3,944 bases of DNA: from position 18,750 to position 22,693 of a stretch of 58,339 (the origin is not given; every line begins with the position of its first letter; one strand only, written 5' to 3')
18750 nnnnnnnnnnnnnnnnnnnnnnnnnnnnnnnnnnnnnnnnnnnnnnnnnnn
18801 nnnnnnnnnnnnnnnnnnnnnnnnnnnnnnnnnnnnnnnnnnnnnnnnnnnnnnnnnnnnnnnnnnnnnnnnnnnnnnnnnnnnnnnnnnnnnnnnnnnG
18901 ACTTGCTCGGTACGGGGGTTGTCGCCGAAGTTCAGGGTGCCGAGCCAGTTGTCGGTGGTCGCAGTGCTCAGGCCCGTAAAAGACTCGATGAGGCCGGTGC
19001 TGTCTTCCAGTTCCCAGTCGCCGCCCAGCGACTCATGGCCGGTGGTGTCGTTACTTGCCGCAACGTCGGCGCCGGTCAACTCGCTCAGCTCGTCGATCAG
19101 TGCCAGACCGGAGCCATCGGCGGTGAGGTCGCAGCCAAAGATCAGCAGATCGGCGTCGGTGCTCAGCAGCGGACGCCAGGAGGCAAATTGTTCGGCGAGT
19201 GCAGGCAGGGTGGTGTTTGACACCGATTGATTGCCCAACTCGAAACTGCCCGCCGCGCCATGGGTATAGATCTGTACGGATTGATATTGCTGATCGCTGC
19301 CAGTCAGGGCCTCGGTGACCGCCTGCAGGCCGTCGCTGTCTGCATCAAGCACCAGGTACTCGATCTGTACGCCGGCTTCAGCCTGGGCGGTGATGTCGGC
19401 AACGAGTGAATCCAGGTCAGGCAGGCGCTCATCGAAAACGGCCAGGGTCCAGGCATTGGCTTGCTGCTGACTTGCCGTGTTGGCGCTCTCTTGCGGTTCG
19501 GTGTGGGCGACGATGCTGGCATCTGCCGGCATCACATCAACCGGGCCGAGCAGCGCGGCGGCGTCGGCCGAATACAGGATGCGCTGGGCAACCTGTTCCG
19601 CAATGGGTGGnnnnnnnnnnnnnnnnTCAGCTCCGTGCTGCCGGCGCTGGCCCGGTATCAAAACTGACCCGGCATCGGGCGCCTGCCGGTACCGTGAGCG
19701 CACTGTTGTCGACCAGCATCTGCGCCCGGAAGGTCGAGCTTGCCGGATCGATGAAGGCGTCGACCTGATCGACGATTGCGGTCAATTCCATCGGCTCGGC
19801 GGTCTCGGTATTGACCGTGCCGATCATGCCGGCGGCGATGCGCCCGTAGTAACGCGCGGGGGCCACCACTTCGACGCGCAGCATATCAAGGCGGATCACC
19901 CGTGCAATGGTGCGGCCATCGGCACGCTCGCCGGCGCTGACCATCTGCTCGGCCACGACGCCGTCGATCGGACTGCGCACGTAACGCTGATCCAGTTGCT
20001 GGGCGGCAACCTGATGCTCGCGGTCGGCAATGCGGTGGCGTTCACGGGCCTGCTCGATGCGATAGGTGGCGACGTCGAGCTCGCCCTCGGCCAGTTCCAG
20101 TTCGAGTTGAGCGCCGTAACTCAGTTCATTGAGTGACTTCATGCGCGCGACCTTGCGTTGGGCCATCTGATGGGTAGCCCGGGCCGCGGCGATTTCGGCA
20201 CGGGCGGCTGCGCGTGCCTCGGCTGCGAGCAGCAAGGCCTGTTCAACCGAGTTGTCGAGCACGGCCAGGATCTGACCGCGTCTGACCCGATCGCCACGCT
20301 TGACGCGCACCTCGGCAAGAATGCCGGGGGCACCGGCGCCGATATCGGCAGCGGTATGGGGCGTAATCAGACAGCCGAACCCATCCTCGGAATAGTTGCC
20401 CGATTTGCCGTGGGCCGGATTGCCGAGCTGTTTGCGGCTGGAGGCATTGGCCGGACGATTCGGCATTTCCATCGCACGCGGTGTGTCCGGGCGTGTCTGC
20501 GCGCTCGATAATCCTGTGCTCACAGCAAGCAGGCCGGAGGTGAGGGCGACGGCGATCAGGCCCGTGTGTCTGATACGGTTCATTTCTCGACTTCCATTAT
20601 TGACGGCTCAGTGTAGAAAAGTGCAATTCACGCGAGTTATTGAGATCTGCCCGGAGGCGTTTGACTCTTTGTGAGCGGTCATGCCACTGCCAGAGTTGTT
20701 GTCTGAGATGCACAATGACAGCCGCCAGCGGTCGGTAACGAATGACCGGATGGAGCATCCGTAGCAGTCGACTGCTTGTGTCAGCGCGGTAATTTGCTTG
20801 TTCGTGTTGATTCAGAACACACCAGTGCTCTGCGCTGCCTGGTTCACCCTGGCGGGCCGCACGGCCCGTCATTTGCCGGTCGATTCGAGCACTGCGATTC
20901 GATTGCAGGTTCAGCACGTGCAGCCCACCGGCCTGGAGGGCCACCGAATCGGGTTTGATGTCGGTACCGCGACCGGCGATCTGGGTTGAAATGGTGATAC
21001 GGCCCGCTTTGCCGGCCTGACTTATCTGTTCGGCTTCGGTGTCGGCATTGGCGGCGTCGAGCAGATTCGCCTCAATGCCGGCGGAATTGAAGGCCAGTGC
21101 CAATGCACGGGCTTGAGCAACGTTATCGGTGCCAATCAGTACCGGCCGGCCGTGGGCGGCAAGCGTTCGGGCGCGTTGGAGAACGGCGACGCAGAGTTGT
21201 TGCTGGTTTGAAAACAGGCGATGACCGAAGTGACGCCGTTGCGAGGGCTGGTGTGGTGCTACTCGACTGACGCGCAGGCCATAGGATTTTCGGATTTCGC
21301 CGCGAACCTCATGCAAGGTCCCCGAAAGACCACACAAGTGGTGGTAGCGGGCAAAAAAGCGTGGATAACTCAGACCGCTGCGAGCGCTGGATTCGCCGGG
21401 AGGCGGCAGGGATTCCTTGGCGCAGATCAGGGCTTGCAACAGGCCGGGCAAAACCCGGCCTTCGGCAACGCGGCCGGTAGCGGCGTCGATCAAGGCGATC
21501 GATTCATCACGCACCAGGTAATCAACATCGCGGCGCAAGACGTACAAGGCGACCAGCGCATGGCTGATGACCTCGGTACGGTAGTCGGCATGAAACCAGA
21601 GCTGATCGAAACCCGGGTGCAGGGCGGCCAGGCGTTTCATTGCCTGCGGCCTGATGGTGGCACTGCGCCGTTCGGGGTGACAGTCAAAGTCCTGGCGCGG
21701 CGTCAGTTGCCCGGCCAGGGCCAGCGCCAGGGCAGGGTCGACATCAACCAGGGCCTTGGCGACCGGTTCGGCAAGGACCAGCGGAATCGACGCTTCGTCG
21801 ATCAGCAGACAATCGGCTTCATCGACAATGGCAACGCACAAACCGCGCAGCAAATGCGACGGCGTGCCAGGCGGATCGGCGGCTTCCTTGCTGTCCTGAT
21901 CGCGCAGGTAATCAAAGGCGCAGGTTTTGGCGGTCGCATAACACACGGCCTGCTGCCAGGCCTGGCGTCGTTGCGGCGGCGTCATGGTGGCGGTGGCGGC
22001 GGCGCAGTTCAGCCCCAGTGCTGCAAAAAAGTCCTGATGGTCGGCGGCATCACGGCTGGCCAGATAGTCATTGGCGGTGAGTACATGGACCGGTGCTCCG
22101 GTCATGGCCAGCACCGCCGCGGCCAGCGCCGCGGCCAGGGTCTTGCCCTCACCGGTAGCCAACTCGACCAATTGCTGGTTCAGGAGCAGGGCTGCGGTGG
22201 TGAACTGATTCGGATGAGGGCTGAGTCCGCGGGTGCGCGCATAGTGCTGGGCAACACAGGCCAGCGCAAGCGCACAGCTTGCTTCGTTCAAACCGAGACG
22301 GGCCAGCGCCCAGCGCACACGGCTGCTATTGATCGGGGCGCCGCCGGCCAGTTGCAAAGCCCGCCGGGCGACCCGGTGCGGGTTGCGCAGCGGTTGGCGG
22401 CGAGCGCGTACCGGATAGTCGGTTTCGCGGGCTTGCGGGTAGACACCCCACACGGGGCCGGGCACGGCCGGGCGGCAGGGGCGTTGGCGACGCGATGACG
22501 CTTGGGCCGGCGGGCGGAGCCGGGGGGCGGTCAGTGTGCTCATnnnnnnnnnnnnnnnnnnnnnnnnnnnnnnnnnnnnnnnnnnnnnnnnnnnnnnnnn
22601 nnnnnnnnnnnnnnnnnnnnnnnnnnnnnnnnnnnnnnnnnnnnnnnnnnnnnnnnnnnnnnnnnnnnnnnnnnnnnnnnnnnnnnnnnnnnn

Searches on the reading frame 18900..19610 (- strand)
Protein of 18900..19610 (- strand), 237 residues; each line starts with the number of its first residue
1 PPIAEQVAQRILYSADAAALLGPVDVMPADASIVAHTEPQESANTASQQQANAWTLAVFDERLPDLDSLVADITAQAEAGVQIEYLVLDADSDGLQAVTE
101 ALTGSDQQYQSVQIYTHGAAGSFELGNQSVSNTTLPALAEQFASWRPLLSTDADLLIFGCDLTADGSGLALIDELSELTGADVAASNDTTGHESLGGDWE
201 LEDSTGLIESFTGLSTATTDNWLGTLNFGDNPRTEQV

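Call 63: find_related_loci(query=window:18900-19610:-, collection=metagenome_contigs, flank=10000)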
Query window:18900-19610:- (237 aa) in metagenome_contigs; peptide patterns used: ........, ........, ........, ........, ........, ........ (x = any residue, [..] = any of these).
129 stretches matched a pattern, but none encodes a relative of the query by tblastn (E <= 1e-3).
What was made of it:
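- Tried and rejected: A single DUF4347 sequence found nothing (call 63).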

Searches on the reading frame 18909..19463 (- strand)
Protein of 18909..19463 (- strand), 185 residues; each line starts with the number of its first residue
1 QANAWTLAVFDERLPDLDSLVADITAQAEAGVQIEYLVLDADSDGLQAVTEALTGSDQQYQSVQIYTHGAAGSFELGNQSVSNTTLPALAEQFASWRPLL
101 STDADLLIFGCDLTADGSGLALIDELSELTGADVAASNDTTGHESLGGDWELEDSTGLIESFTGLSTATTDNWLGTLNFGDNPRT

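Call 66: find_related_loci(query=A4, collection=metagenome_contigs, flank=10000)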
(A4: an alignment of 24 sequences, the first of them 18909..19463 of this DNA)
Query A4 (185 aa) in metagenome_contigs; peptide patterns used: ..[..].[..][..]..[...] (x = any residue, [..] = any of these).
600 stretches matched a pattern (row limit reached: there are more); 585 encode a relative of the query (tblastn E <= 1e-3); the best 80 are kept; 80 distinct loci.
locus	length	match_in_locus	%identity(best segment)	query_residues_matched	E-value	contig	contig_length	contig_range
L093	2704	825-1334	44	7-177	3e-42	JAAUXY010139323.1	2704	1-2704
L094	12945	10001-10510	46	7-177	1e-39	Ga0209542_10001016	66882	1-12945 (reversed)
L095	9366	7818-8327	44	7-177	4e-38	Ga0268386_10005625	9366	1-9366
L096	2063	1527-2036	46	7-177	3e-38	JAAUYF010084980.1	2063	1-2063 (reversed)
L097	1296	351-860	41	7-177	1e-38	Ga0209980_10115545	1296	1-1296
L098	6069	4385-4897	41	7-178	1e-37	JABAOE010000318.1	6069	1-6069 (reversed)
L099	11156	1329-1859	40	1-177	3e-37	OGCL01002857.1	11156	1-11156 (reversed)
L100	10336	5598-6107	43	7-177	2e-37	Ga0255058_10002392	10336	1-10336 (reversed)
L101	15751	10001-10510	42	7-177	4e-37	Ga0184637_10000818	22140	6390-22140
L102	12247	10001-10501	44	7-177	5e-37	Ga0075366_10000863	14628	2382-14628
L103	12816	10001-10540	42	1-183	6e-37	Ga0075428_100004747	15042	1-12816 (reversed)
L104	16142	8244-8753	42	7-177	5e-37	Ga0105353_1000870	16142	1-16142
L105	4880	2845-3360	38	7-179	2e-36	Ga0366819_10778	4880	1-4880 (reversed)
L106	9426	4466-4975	41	7-177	3e-36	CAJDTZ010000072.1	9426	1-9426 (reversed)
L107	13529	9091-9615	41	7-182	7e-36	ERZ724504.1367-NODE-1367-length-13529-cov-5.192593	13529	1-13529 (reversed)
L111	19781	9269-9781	40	7-178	1e-35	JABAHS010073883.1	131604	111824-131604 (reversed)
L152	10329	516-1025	37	6-177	7e-33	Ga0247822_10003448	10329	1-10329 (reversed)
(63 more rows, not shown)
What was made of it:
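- Tried and rejected: The alignment-based repeat worked (call 66).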

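Call 71: search_protein_families(library=pfam, proteins=[L111:15007-16545:+, L111:16550-17872:+, L152:8327-9835:+], max_evalue=0.01)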
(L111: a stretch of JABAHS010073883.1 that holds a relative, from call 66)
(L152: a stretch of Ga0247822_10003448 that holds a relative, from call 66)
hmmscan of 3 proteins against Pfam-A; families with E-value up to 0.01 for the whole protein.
L111:15007-16545:+ (512 aa): 8 families
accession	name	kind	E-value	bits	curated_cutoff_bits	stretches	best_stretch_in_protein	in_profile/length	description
PF00990.26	GGDEF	-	1.7e-46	158.3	23.8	1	338-497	1-161/161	Diguanylate cyclase, GGDEF domain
PF08448.16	PAS_4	-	5e-12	46.5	23.1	1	193-308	1-110/110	PAS fold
PF00989.32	PAS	-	4.2e-09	36.9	22.6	1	189-303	3-113/113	PAS fold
PF13426.13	PAS_9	-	3.6e-07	30.8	27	1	198-305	2-103/103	PAS domain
PF17853.6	GGDEF_2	-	5.5e-05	23.8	24.5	1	364-460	17-87/116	GGDEF-like domain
PF13188.13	PAS_8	-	6.2e-05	23.2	21.8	1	188-240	2-52/65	PAS domain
PF12860.13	PAS_7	-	0.00067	20.2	27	1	193-309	1-113/115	PAS fold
PF25785.1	TPR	-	0.0051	17.5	27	0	297-327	78-108/110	Nucleoprotein TPR-like domain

L111:16550-17872:+ (440 aa): 2 families
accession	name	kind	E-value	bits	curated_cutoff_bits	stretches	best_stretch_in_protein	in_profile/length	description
PF00563.25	EAL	-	3.8e-68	229.8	31.3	1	170-412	2-236/236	EAL domain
PF00027.35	cNMP_binding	-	2.2e-20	72.8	27.5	1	26-108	3-86/89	Cyclic nucleotide-binding domain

L152:8327-9835:+ (502 aa): 7 families
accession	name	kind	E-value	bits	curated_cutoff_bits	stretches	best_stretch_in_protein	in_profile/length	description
PF00990.26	GGDEF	-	8.2e-44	149.6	23.8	1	332-485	1-161/161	Diguanylate cyclase, GGDEF domain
PF08448.16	PAS_4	-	1.5e-12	48.2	23.1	1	193-301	5-109/110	PAS fold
PF00989.32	PAS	-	4.3e-08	33.6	22.6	1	184-297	2-113/113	PAS fold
PF13426.13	PAS_9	-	9.7e-07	29.5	27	1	194-299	2-103/103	PAS domain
PF13188.13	PAS_8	-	0.0017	18.6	21.8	1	183-236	1-52/65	PAS domain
PF24898.2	GGDEF_GdpP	-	0.0046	17.7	30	0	371-487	3-117/126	Cyclic-di-AMP phosphodiesterase GdpP-like, GGDEF domain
PF17853.6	GGDEF_2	-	0.0082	16.8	24.5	0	385-475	33-114/116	GGDEF-like domain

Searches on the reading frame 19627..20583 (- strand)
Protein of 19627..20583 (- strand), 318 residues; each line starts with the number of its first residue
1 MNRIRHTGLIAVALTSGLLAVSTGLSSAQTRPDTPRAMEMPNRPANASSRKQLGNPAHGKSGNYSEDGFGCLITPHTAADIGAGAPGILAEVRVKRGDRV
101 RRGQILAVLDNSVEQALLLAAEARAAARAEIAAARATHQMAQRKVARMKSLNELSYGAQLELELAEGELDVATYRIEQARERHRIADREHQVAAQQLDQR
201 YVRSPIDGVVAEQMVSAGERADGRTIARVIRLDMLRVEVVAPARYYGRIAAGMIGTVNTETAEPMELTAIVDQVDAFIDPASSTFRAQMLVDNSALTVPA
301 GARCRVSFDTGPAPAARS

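Call 4: search_protein_families(library=pfam, proteins=[window:19627-20583:-], max_evalue=0.001)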
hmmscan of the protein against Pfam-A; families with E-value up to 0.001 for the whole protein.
window:19627-20583:- (318 aa): 3 families
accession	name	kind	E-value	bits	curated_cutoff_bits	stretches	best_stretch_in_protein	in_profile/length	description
PF13437.12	HlyD_3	-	3.9e-12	47.3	22.2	1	202-294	2-96/106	HlyD family secretion protein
PF16576.10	HlyD_D23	-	9.3e-11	41.8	30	1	78-295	19-205/214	Barrel-sandwich domain of CusB or HlyD membrane-fusion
PF13533.13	Biotin_lipoyl_2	-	8.1e-08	32.4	29.8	1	85-110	7-32/32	Biotin-lipoyl like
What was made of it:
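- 11847..19703 (-): Cargo: giant surface protein (2618 aa as longest ORF; probable start TTG 19622 gives 2591 aa). No Sec signal peptide and no RTX repeats. Order of parts: N-terminal LEPR-XLL-like motif, DUF4347, a beta-propeller-like region, at least 10 cadherin repeats, an acidic linker, then the conserved C-terminal membrane domain. Pfam (call 4).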

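Call 11: search_protein_families(library=ncbifam, proteins=[window:19627-20583:-], max_evalue=0.001)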
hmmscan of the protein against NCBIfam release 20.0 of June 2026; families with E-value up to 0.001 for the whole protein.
window:19627-20583:- (318 aa): 15 families
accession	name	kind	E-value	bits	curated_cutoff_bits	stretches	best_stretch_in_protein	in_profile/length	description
TIGR01730.1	RND_mfp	subfamily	6.6e-32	110.8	94.9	1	74-310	22-246/322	efflux RND transporter periplasmic adaptor subunit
TIGR00999.1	8a0102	subfamily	1.1e-24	87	319.3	1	97-310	1-203/271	CzcB/NccB family metal efflux transporter periplasmic adaptor subunit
NF008606.0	PRK11578.1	equivalog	5.6e-10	38.9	342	1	79-212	62-196/371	macrolide transporter subunit MacA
TIGR00998.1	8a0101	subfamily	1.1e-08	34.5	390.8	1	184-240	187-246/334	EmrA/EmrK family multidrug efflux transporter periplasmic adaptor subunit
TIGR02971.1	heterocyst_DevB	subfamily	3.7e-07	29.9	129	1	89-179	27-116/327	ABC exporter membrane fusion protein, DevB family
TIGR03794.1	NHLM_micro_HlyD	equivalog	9e-07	28.1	156.2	1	68-204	48-181/421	NHLP bacteriocin system secretion protein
NF007850.1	PRK10559.1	equivalog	2.4e-06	26.9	400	1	78-284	37-232/303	p-hydroxybenzoic acid efflux pump subunit AaeA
NF033138.2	RND-peri-MexC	equivalog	2.8e-06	26.7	625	1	73-243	58-218/375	MexC family multidrug efflux RND transporter periplasmic adaptor subunit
TIGR01843.1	type_I_hlyD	subfamily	8.9e-06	24.9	208.65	1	87-141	52-107/422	HlyD family type I secretion periplasmic adaptor subunit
TIGR01235.1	pyruv_carbox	equivalog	6.9e-05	20.5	1114.45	0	75-111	1071-1107/1143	pyruvate carboxylase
NF007362.0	PRK09859.1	equivalog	8.6e-05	21.8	738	1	74-261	57-238/385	multidrug transporter subunit MdtE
TIGR01348.1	PDHac_trf_long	equivalog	9.5e-05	21.1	552.1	1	80-154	44-271/587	dihydrolipoyllysine-residue acetyltransferase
NF008814.0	PRK11854.1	equivalog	0.00016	20.2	722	1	79-140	44-102/637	pyruvate dehydrogenase complex dihydrolipoyllysine-residue acetyltransferase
NF008589.1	PRK11556.1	equivalog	0.00054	19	391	1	81-220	87-213/392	MdtA/MuxA family multidrug efflux RND transporter periplasmic adaptor subunit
NF007785.0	PRK10476.1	equivalog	0.00056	18.8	376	0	125-186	117-178/347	multidrug transporter subunit MdtN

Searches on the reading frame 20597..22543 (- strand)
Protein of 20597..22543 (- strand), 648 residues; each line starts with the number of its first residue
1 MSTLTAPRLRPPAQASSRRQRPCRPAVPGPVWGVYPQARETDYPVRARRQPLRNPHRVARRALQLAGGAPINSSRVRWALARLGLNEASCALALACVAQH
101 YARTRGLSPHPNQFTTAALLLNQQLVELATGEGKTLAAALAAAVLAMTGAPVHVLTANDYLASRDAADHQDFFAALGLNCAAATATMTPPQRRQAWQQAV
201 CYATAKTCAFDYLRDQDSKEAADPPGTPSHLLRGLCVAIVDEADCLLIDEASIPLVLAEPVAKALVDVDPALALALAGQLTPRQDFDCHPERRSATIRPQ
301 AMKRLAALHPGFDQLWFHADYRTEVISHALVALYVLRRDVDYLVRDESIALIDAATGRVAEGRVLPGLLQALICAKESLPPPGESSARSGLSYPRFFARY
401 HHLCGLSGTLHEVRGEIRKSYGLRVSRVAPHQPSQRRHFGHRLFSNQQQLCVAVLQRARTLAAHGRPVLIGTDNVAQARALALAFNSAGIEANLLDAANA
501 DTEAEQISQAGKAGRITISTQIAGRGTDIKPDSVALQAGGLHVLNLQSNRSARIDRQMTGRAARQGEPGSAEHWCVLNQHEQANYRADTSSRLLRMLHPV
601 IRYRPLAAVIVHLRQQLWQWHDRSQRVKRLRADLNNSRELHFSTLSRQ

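Call 4: search_protein_families(library=pfam, proteins=[window:20597-22543:-], max_evalue=0.001)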
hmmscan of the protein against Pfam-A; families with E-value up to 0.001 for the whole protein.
window:20597-22543:- (648 aa): 4 families
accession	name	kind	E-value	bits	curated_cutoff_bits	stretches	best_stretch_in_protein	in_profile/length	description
PF07517.20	SecA_DEAD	-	6.7e-60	203.2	24.6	1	88-417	57-289/290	SecA DEAD-like domain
PF21090.3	P-loop_SecA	-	1.7e-30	106.6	27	2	435-530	3-98/205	SecA P-loop domain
PF01043.26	SecA_PP_bind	-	4e-13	50.4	23.5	1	275-371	11-108/110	SecA preprotein cross-linking domain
PF00270.35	DEAD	-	9.4e-06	25.9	26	1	116-247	7-130/167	DEAD/DEAH box helicase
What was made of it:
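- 20597..22543 (-): SecA-like ATPase (648 aa; motor domains plus preprotein cross-linking domain, shorter than SecA). Its start overlaps the M50 stop by 4 nt. Present in betaproteobacterial and Desulfobacteraceae cassettes, absent from the gammaproteobacterial ones. Pfam SecA_DEAD, SecA_PP_bind and P-loop_SecA (call 4).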

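Call 11: search_protein_families(library=ncbifam, proteins=[window:20597-22543:-], max_evalue=0.001)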
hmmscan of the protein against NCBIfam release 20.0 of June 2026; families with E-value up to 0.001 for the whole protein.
window:20597-22543:- (648 aa): 10 families
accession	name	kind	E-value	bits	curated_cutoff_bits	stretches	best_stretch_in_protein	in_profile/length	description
TIGR04221.1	SecA2_Mycobac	equivalog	1.1e-106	357.9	725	1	91-577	59-544/762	accessory Sec system translocase SecA2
NF006630.0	PRK09200.1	subfamily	1.3e-100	337.7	862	1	93-577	63-540/789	preprotein translocase subunit SecA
TIGR00963.1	secA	equivalog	4e-98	329.6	800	2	93-531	41-472/787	preprotein translocase subunit SecA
TIGR04397.1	SecA2_Bac_anthr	exception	2.4e-96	323.6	1085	1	93-593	62-554/774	accessory Sec system translocase SecA2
NF009538.1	PRK12904.1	equivalog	9.3e-95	318.4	814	2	93-530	63-489/814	preprotein translocase subunit SecA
TIGR03714.1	secA2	equivalog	1e-82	278.6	930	1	92-578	54-537/762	accessory Sec system translocase SecA2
NF009536.0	PRK12901.1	equivalog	4.7e-77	260.1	1493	2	322-579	490-747/1118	preprotein translocase subunit SecA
NF012136.0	SecA2_Lm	equivalog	1.2e-66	225.3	1100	1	101-587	68-545/776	accessory Sec system translocase SecA2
NF010337.0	PRK13766.1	equivalog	0.00056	18.1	610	1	118-214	27-125/781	Hef nuclease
NF008163.0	PRK10917.1-1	equivalog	0.00064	18.1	796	1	125-198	293-366/692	ATP-dependent DNA helicase RecG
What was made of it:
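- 20597..22543 (-): Best NCBIfam hit SecA2 at 358 bits against a cut-off of 725 (call 11).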
